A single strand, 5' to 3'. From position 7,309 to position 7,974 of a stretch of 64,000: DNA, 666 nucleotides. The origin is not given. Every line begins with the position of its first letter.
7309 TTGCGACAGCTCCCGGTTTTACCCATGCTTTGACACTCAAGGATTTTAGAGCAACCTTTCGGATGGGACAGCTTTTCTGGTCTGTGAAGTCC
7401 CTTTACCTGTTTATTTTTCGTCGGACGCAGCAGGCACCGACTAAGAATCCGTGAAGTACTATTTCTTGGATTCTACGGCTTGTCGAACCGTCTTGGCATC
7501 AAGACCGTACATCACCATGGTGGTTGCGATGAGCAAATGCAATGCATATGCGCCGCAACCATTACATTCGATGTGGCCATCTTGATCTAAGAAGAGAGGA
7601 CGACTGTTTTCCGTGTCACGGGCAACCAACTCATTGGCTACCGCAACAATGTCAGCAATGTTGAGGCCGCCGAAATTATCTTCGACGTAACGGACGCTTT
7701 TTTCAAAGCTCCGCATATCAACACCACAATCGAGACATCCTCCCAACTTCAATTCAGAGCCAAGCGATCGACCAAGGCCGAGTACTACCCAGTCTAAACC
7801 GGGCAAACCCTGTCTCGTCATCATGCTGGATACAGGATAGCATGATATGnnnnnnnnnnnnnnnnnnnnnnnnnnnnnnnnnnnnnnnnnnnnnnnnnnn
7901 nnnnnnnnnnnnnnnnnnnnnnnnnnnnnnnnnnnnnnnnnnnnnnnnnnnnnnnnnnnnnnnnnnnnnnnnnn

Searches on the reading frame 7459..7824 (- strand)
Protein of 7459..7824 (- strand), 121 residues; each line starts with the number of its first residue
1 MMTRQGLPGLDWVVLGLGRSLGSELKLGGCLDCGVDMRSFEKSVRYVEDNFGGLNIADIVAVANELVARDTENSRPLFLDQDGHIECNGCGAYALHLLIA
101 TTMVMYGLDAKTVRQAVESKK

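Call 8: search_protein_families(library=pfam, proteins=[window:7459-7824:-])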
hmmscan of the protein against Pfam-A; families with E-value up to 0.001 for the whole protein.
window:7459-7824:- (121 aa): 0 families

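Call 14: find_encoding_contigs(protein=window:7459-7824:-, flank=10000, max_places=10)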
Protein window:7459-7824:- (121 aa): 1 contig read that carries it; 1 place shown.
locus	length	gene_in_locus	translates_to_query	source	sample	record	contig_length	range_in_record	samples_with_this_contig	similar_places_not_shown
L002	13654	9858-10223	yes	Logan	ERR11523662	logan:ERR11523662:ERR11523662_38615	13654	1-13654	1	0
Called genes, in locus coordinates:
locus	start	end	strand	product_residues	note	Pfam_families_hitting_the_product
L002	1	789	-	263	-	?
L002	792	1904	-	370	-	PF02353:CMAS, PF13489:Methyltransf_23, PF07021:MetW (faint), PF08241:Methyltransf_11, PF08242:Methyltransf_12, PF13649:Methyltransf_25, PF13847:Methyltransf_31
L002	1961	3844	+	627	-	PF00664:ABC_membrane, PF00005:ABC_tran, PF02463:SMC_N (weak)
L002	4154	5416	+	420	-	-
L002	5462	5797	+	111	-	PF07866:DUF1653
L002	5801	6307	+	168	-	PF03449:GreA_GreB_N, PF01272:GreA_GreB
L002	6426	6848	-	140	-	-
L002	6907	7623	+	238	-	-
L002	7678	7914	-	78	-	-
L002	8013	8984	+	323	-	PF01018:GTP1_OBG, PF03193:RsgA_GTPase (faint), PF01926:MMR_HSR1, PF02421:FeoB_N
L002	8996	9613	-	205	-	PF01936:NYN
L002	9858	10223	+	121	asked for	-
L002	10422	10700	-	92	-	-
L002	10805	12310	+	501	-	PF02367:TsaE (faint), PF03193:RsgA_GTPase (faint), PF13191:AAA_16 (faint), PF20720:nSTAND3 (faint), PF00004:AAA (faint), PF00005:ABC_tran, PF02463:SMC_N (faint), PF00005:ABC_tran, +6 more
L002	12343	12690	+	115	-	-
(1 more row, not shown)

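Call 20: find_homologous_proteins(query=window:7459-7824:-)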
Query window:7459-7824:- (121 aa): 1 proteins with E <= 0.001 among 11 candidates.
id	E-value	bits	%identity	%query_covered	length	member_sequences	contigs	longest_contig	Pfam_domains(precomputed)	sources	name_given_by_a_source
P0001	1.1e-74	266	100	100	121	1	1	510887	-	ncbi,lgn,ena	-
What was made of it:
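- Tried and rejected: None was found (call 20).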

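Call 52: search_protein_families(library=ncbifam, proteins=[window:7459-7824:-], max_evalue=0.01)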
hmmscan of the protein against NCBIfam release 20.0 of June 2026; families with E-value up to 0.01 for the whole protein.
window:7459-7824:- (121 aa): 0 families

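Call 81: search_protein_families(library=padloc, proteins=[window:7459-7824:-], max_evalue=0.01)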
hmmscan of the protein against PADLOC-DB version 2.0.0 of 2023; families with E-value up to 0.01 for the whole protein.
window:7459-7824:- (121 aa): 0 families
